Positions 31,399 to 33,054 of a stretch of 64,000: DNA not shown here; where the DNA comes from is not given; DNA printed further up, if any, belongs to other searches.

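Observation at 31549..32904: ABC-3 metal permease fused to a DtxR/MntR-type metalloregulator domain, a membrane-tethered repressor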

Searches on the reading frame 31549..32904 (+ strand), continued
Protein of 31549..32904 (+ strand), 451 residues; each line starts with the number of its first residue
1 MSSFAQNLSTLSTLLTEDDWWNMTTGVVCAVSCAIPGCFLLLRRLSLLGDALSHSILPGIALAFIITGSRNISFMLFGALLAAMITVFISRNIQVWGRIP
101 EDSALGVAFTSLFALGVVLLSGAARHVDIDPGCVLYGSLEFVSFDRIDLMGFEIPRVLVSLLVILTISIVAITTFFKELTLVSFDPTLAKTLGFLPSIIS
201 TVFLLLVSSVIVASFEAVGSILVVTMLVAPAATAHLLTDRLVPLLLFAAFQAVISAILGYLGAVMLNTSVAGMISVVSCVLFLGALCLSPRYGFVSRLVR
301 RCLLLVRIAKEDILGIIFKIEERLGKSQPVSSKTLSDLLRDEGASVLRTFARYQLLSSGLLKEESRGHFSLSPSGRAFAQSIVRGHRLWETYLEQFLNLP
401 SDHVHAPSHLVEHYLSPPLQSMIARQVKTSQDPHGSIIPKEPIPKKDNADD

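Call 49: find_homologous_proteins(query=L010:5370-5792:-, max_evalue=0.00001)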
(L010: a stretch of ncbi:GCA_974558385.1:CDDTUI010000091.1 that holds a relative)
Query L010:5370-5792:- (141 aa): 6259 proteins with E <= 0.00001 among 6730 candidates; the best 120 are listed.
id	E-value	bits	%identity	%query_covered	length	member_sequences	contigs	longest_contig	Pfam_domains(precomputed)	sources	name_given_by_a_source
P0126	8.7e-83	293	100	100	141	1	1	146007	PF02742.22,PF13545.13,PF01325.26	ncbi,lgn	-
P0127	3.3e-62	226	83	93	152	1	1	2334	PF12802.14,PF02742.22,PF13545.13,PF01325.26,PF25213.2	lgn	-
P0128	8.8e-62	225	81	95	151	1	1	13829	PF12802.14,PF02742.22,PF13545.13,PF01325.26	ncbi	-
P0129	2.4e-61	223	80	95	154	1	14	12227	PF01047.29,PF12802.14,PF02742.22,PF13545.13,PF01325.26,PF00325.27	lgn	-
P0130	5.6e-60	219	84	92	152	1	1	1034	PF12802.14,PF02742.22,PF13545.13,PF01325.26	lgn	-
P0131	3.8e-59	216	78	94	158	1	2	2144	PF01047.29,PF12802.14,PF02742.22,PF13545.13,PF01325.26,PF00325.27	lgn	-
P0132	4.1e-59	216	78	93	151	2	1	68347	PF12802.14,PF02742.22,PF13545.13,PF01325.26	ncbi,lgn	-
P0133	5.4e-58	213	76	96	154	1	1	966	PF12802.14,PF02742.22,PF13545.13,PF01325.26,PF25213.2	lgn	-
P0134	7.0e-57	209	79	90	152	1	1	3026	PF01047.29,PF12802.14,PF08220.19,PF02742.22,PF13545.13,PF01325.26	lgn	-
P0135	8.5e-57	209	79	90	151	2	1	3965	PF01047.29,PF12802.14,PF08220.19,PF02742.22,PF13545.13,PF01325.26,PF00325.27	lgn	-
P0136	3.0e-54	200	75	88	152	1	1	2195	PF01047.29,PF12802.14,PF02742.22,PF13545.13,PF01325.26,PF25213.2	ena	-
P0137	8.2e-52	193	69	97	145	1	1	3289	PF01047.29,PF08279.19,PF09339.17,PF12802.14,PF00392.28,PF02742.22,PF13545.13,PF01325.26,PF25213.2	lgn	-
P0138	1.2e-51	192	71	95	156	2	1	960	PF01047.29,PF12802.14,PF02742.22,PF13545.13,PF01325.26,PF25213.2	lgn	-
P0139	3.0e-51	191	68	91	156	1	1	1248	PF12802.14,PF02742.22,PF13545.13,PF01325.26,PF25213.2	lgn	-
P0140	3.8e-51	190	72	84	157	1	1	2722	PF01047.29,PF08279.19,PF24409.2,PF12802.14,PF02742.22,PF13545.13,PF01325.26,PF25213.2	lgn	-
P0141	7.6e-51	189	70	94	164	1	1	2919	PF12802.14,PF02742.22,PF13545.13,PF01325.26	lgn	-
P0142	1.2e-50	189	69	96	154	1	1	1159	PF12802.14,PF02742.22,PF13545.13,PF01325.26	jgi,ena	jgi:DtxR family manganese transport transcriptional regulator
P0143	1.4e-50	189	72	94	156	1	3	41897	PF12802.14,PF02742.22,PF13545.13,PF01325.26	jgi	-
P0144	1.5e-50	188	71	92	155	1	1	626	PF12802.14,PF02742.22,PF13545.13,PF01325.26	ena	-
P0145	1.6e-50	188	71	91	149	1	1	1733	PF12802.14,PF02742.22,PF13545.13,PF01325.26,PF25213.2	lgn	-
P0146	1.9e-50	188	72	95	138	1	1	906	PF12802.14,PF02742.22,PF13545.13,PF01325.26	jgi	jgi:DtxR family manganese transport transcriptional regulator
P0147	2.1e-50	188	71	92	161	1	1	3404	PF12802.14,PF02742.22,PF13545.13,PF01325.26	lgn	-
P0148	2.5e-50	188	69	95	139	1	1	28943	PF12802.14,PF00392.28,PF02742.22,PF13545.13,PF01325.26,PF25213.2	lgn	-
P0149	3.6e-50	187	72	84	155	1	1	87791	PF01047.29,PF08279.19,PF24409.2,PF12802.14,PF02742.22,PF13545.13,PF01325.26,PF25213.2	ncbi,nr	ncbi:MAG: manganese-binding transcriptional regulator MntR [Phycisphaerales bacterium]|nr:manganese-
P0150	4.9e-50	187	69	94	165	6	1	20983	PF12802.14,PF02742.22,PF01325.26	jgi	-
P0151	5.9e-50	187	72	88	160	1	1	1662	PF01047.29,PF12802.14,PF02742.22,PF13545.13,PF01325.26,PF25213.2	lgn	-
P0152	9.0e-50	186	70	96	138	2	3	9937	PF12802.14,PF02742.22,PF13545.13,PF01325.26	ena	-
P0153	1.8e-49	185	68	94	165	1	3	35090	PF01047.29,PF01978.26,PF12802.14,PF08220.19,PF02742.22,PF13545.13,PF01325.26,PF25213.2,PF00325.27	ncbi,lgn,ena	-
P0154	2.1e-49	185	69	92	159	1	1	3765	PF12802.14,PF02742.22,PF13545.13,PF01325.26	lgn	-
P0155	2.4e-49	185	71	91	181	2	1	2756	PF01047.29,PF08279.19,PF12802.14,PF02742.22,PF13545.13,PF01325.26,PF25213.2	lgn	-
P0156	2.5e-49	185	69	91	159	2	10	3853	PF08279.19,PF12802.14,PF02742.22,PF13545.13,PF01325.26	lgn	-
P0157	3.3e-49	184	72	90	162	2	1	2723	PF12802.14,PF02742.22,PF13545.13,PF01325.26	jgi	jgi:DtxR family manganese transport transcriptional regulator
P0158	3.8e-49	184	68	96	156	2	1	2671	PF08279.19,PF12802.14,PF00392.28,PF08220.19,PF02742.22,PF13545.13,PF01325.26,PF25213.2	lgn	-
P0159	5.5e-49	183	69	96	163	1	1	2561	PF08279.19,PF12802.14,PF00392.28,PF08220.19,PF02742.22,PF13545.13,PF01325.26,PF25213.2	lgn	-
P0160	6.6e-49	183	72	93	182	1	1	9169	PF12802.14,PF02742.22,PF13545.13,PF01325.26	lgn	-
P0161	1.0e-48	183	69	95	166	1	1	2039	PF12802.14,PF02742.22,PF13545.13,PF01325.26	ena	-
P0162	1.2e-48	182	69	96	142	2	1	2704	PF12802.14,PF02742.22,PF13545.13,PF01325.26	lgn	-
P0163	1.3e-48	182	72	92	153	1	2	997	PF12802.14,PF02742.22,PF13545.13,PF01325.26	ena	-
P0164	1.5e-48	182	70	92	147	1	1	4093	PF01978.26,PF12802.14,PF02742.22,PF13545.13,PF01325.26,PF00325.27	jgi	jgi:DtxR family manganese transport transcriptional regulator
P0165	2.3e-48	181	71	85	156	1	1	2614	PF08279.19,PF12802.14,PF00392.28,PF02742.22,PF13545.13,PF01325.26,PF25213.2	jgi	-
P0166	2.8e-48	181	68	91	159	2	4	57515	PF02742.22,PF13545.13,PF01325.26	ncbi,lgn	-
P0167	3.1e-48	181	72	84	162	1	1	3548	PF12802.14,PF02742.22,PF13545.13,PF01325.26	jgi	jgi:DtxR family transcriptional regulator, manganese transport regulator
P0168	3.7e-48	181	67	91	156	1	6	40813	PF02742.22,PF01325.26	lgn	-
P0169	4.3e-48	181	68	96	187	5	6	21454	PF08279.19,PF12802.14,PF08220.19,PF02742.22,PF13545.13,PF01325.26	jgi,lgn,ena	-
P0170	4.3e-48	181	66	95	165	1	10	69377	PF01047.29,PF12802.14,PF02742.22,PF13545.13,PF01325.26,PF25213.2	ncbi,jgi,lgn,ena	jgi:DtxR family manganese transport transcriptional regulator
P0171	4.6e-48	180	70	85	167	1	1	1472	PF12802.14,PF02742.22,PF13545.13,PF01325.26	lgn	-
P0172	5.8e-48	180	67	96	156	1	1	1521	PF02742.22,PF13545.13,PF01325.26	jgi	jgi:DtxR family manganese transport transcriptional regulator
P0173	5.9e-48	180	68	93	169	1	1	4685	PF12802.14,PF02742.22,PF13545.13,PF01325.26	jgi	-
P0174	6.3e-48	180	70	92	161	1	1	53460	PF12802.14,PF02742.22,PF01325.26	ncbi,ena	-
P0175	7.0e-48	180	67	91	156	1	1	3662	PF12802.14,PF02742.22,PF13545.13,PF01325.26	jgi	jgi:DtxR family manganese transport transcriptional regulator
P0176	7.6e-48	180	64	95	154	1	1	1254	PF12802.14,PF02742.22,PF13545.13,PF01325.26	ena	-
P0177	8.2e-48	180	68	95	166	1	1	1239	PF12802.14,PF02742.22,PF13545.13,PF01325.26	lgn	-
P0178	1.1e-47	179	67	98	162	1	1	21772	PF01047.29,PF12802.14,PF02742.22,PF13545.13,PF01325.26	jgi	jgi:DtxR family manganese transport transcriptional regulator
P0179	1.1e-47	179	68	93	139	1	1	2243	PF02742.22,PF13545.13,PF01325.26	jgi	jgi:DtxR family manganese transport transcriptional regulator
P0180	1.3e-47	179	71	87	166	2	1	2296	PF01047.29,PF08279.19,PF12802.14,PF00392.28,PF02742.22,PF13545.13,PF01325.26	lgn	-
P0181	1.3e-47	179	68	94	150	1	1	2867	PF12802.14,PF02742.22,PF13545.13,PF01325.26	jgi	-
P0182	1.5e-47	179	71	85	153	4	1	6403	PF12802.14,PF02742.22,PF13545.13,PF01325.26,PF25213.2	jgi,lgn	-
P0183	1.6e-47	179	70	91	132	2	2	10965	PF12802.14,PF02742.22,PF01325.26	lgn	-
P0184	1.7e-47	179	70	91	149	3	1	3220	PF12802.14,PF00392.28,PF02742.22,PF13545.13,PF01325.26,PF25213.2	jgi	jgi:DtxR family manganese transport transcriptional regulator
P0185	1.7e-47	179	70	91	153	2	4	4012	PF12802.14,PF02742.22,PF13545.13,PF01325.26,PF25213.2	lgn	-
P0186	1.8e-47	179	71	91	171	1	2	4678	PF08279.19,PF12802.14,PF02742.22,PF13545.13,PF01325.26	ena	-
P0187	1.9e-47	178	68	91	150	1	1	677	PF01047.29,PF01978.26,PF09339.17,PF12802.14,PF02742.22,PF13545.13,PF01325.26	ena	-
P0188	2.0e-47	178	74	83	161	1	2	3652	PF12802.14,PF02742.22,PF01325.26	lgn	-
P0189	2.2e-47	178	67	94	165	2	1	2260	PF01047.29,PF08279.19,PF01978.26,PF12802.14,PF02742.22,PF13545.13,PF01325.26,PF25213.2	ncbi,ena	-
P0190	2.4e-47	178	69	88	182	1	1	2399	PF12802.14,PF02742.22,PF13545.13,PF01325.26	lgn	-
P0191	2.5e-47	178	66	94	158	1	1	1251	PF12802.14,PF02742.22,PF13545.13,PF01325.26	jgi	jgi:DtxR family transcriptional regulator, manganese transport regulator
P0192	2.7e-47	178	68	95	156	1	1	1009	PF02742.22,PF13545.13,PF01325.26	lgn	-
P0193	3.1e-47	178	68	91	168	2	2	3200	PF01047.29,PF12802.14,PF02742.22,PF13545.13,PF01325.26,PF00325.27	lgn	-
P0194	3.1e-47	178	67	92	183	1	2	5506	PF12802.14,PF02742.22,PF13545.13,PF01325.26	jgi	jgi:DtxR family manganese transport transcriptional regulator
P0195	3.3e-47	178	68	88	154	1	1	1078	PF01047.29,PF08279.19,PF13730.13,PF01978.26,PF09339.17,PF12802.14,PF00392.28,PF02742.22,PF13545.13,PF01325.26,PF25213.2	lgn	-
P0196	3.3e-47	178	67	94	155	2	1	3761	PF12802.14,PF02742.22,PF13545.13,PF01325.26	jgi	jgi:DtxR family transcriptional regulator, manganese transport regulator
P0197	3.8e-47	177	65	94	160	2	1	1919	PF12802.14,PF02742.22,PF13545.13,PF01325.26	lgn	-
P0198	3.8e-47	177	69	87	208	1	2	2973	PF02742.22,PF13545.13,PF01325.26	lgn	-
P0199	4.1e-47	177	69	95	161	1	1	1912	PF01047.29,PF12802.14,PF02742.22,PF13545.13,PF01325.26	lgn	-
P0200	4.5e-47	177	67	91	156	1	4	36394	PF12802.14,PF02742.22,PF01325.26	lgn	-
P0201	4.7e-47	177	66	95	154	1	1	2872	PF12802.14,PF02742.22,PF13545.13,PF01325.26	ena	-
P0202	4.8e-47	177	71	91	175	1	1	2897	PF01047.29,PF12802.14,PF02742.22,PF13545.13,PF01325.26,PF00325.27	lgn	-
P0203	5.0e-47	177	66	91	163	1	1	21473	PF12802.14,PF02742.22,PF13545.13,PF01325.26,PF18552.8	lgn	-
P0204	5.2e-47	177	68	94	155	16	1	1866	PF12802.14,PF02742.22,PF13545.13,PF01325.26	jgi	jgi:DtxR family transcriptional regulator, manganese transport regulator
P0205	5.8e-47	177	68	94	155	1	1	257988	PF12802.14,PF02742.22,PF13545.13,PF01325.26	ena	-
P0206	5.9e-47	177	66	95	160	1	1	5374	PF12802.14,PF02742.22,PF01325.26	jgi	jgi:DtxR family manganese transport transcriptional regulator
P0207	6.7e-47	177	66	97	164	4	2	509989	PF08279.19,PF12802.14,PF00392.28,PF08220.19,PF02742.22,PF13545.13,PF01325.26,PF25213.2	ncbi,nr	ncbi:MAG: manganese-binding transcriptional regulator MntR [Phycisphaeraceae bacterium]|nr:manganese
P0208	7.5e-47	177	63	95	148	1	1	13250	PF01047.29,PF12802.14,PF02742.22,PF01325.26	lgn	-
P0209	7.5e-47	177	67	91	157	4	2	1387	PF12802.14,PF08220.19,PF02742.22,PF13545.13,PF01325.26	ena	-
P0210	7.5e-47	177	65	91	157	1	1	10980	PF12802.14,PF02742.22,PF01325.26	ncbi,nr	ncbi:MAG: manganese-binding transcriptional regulator MntR [Phycisphaerales bacterium]|nr:manganese-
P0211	7.6e-47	177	69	92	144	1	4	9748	PF12802.14,PF02742.22,PF13545.13,PF01325.26,PF25213.2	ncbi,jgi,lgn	-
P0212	8.9e-47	176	66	91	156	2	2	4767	PF12802.14,PF02742.22,PF01325.26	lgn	-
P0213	9.6e-47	176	67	94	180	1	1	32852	PF02742.22,PF13545.13,PF01325.26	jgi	jgi:DtxR family transcriptional regulator, manganese transport regulator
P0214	9.8e-47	176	72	90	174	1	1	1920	PF12802.14,PF02742.22,PF13545.13,PF01325.26,PF25213.2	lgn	-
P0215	1.1e-46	176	67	96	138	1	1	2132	PF12802.14,PF02742.22,PF13545.13,PF01325.26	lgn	-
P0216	1.4e-46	176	66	94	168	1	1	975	PF24409.2,PF12802.14,PF02742.22,PF13545.13,PF01325.26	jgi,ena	-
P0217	1.4e-46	176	70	82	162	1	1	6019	PF12802.14,PF02742.22,PF13545.13,PF01325.26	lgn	-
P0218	1.6e-46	175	67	94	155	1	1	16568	PF12802.14,PF02742.22,PF13545.13,PF01325.26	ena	-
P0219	1.6e-46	175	68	91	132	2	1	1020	PF02742.22,PF13545.13,PF01325.26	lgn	-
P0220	1.6e-46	175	64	94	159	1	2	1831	PF02742.22,PF13545.13,PF01325.26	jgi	-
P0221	1.6e-46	175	67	90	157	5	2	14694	PF01047.29,PF08279.19,PF12802.14,PF00392.28,PF02742.22,PF13545.13,PF01325.26,PF18552.8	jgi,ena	-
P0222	1.7e-46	175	64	98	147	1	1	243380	PF08279.19,PF12802.14,PF02742.22,PF13545.13,PF01325.26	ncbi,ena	-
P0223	1.7e-46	175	65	90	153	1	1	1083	PF01047.29,PF01978.26,PF12802.14,PF02742.22,PF13545.13,PF01325.26,PF25213.2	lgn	-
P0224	1.8e-46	175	67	93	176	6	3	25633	PF12802.14,PF02742.22,PF13545.13,PF01325.26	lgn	-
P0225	2.2e-46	175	65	92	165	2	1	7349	PF12802.14,PF02742.22,PF13545.13,PF01325.26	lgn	-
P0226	2.3e-46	175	70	88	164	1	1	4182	PF01047.29,PF12802.14,PF02742.22,PF13545.13,PF01325.26,PF00325.27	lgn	-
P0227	2.4e-46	175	66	96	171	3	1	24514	PF12802.14,PF00392.28,PF02742.22,PF13545.13,PF01325.26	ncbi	-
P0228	2.4e-46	175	69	91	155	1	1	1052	PF12802.14,PF02742.22,PF13545.13,PF01325.26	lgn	-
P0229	2.5e-46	175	71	90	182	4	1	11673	PF12802.14,PF02742.22,PF13545.13,PF01325.26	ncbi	-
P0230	2.5e-46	175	67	87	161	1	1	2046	PF01047.29,PF12802.14,PF02742.22,PF13545.13,PF01325.26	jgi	jgi:DtxR family manganese transport transcriptional regulator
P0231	2.6e-46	175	66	94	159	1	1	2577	PF01047.29,PF12802.14,PF02742.22,PF13545.13,PF01325.26,PF18552.8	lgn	-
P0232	2.7e-46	175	64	93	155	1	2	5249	PF01047.29,PF12802.14,PF02742.22,PF13545.13,PF01325.26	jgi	-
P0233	2.7e-46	175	69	91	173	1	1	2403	PF12802.14,PF02742.22,PF13545.13,PF01325.26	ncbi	-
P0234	2.9e-46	175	63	94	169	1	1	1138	PF02742.22,PF13545.13,PF01325.26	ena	-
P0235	3.0e-46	175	70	91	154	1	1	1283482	PF01047.29,PF08279.19,PF12802.14,PF00392.28,PF02742.22,PF13545.13,PF01325.26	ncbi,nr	ncbi:MAG: manganese-binding transcriptional regulator MntR [Phycisphaeraceae bacterium]|nr:manganese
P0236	3.0e-46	175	65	91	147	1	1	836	PF01047.29,PF12802.14,PF02742.22,PF13545.13,PF01325.26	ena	-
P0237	3.1e-46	175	64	95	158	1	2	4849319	PF01047.29,PF12802.14,PF02742.22,PF13545.13,PF01325.26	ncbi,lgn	ncbi:MAG: manganese-binding transcriptional regulator MntR [Phycisphaerae bacterium]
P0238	3.4e-46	174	66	90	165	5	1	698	PF01047.29,PF12802.14,PF02742.22,PF13545.13,PF01325.26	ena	-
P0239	3.6e-46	174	67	91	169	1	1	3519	PF12802.14,PF02742.22,PF13545.13,PF01325.26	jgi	jgi:DtxR family transcriptional regulator, manganese transport regulator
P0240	3.7e-46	174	68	91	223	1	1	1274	PF12802.14,PF02742.22,PF13545.13,PF01325.26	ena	-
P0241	3.7e-46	174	67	90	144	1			PF12802.14,PF02742.22,PF13545.13,PF01325.26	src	-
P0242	4.3e-46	174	67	92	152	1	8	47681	PF01047.29,PF01978.26,PF09339.17,PF12802.14,PF02742.22,PF13545.13,PF01325.26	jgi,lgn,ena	-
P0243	4.3e-46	174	64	97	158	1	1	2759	PF13551.13,PF12802.14,PF02742.22,PF13545.13,PF01325.26,PF00325.27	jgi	-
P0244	4.8e-46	174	65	94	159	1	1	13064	PF01047.29,PF12802.14,PF02742.22,PF13545.13,PF01325.26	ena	-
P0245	5.5e-46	174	68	91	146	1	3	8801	PF12802.14,PF02742.22,PF13545.13,PF01325.26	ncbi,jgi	jgi:DtxR family manganese transport transcriptional regulator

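Call 82: find_encoding_contigs(protein=P0019, flank=7000, max_places=1)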
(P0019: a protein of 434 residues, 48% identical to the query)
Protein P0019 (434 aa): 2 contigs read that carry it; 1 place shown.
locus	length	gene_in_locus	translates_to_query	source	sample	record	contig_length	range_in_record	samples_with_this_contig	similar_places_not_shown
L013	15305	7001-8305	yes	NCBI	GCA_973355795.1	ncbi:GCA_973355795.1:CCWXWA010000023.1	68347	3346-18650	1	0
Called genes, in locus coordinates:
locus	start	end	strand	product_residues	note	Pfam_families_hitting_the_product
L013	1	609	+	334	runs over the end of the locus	PF01040:UbiA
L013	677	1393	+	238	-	PF02630:SCO1-SenC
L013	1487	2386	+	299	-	PF07963:N_methyl (faint)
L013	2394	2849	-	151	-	PF01325:Fe_dep_repress, PF12802:MarR_2 (weak), PF13545:HTH_Crp_2 (weak), PF02742:Fe_dep_repr_C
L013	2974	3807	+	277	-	PF13557:Phenol_MetA_deg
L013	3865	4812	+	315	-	PF01297:ZnuA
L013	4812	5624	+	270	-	PF13476:AAA_23 (weak), PF00005:ABC_tran, PF02463:SMC_N (faint), PF13304:AAA_21 (weak)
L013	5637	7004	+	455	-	PF00950:ABC-3, PF01032:FecCD (weak), PF02742:Fe_dep_repr_C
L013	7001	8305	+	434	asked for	PF00950:ABC-3, PF02742:Fe_dep_repr_C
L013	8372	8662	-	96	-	-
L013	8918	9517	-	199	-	PF12073:DUF3553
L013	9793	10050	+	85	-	PF01192:RNA_pol_Rpb6 (weak)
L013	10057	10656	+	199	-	PF02441:Flavoprotein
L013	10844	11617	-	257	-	PF01925:TauE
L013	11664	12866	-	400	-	PF00083:Sugar_tr (weak), PF07690:MFS_1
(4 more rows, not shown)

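Call 83: find_encoding_contigs(protein=P0042, flank=7000, max_places=1)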
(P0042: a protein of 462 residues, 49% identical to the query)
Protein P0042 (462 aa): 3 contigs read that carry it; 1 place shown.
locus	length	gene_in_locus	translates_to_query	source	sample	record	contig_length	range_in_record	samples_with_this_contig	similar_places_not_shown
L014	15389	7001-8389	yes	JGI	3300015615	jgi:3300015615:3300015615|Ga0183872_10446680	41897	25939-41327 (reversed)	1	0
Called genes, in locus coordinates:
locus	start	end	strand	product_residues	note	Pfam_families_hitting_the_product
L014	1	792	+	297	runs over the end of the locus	-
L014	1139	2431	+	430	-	PF01966:HD, PF13487:HD_5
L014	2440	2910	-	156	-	PF01325:Fe_dep_repress, PF12802:MarR_2, PF13545:HTH_Crp_2 (weak), PF02742:Fe_dep_repr_C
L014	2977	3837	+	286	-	PF13557:Phenol_MetA_deg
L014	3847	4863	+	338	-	PF01297:ZnuA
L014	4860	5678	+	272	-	PF00005:ABC_tran, PF02463:SMC_N (faint), PF13304:AAA_21 (faint)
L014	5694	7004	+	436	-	PF00950:ABC-3, PF01032:FecCD, PF02742:Fe_dep_repr_C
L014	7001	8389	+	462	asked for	PF00950:ABC-3, PF02742:Fe_dep_repr_C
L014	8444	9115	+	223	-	PF02367:TsaE, PF03884:YacG (weak)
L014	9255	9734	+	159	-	PF00731:AIRC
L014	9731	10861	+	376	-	PF22660:RS_preATP-grasp-like, PF02222:ATP-grasp, PF17769:PurK_C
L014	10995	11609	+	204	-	PF04961:FTCD_C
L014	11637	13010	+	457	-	PF07228:SpoIIE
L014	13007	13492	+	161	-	PF03692:CxxCxxCC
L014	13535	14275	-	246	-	-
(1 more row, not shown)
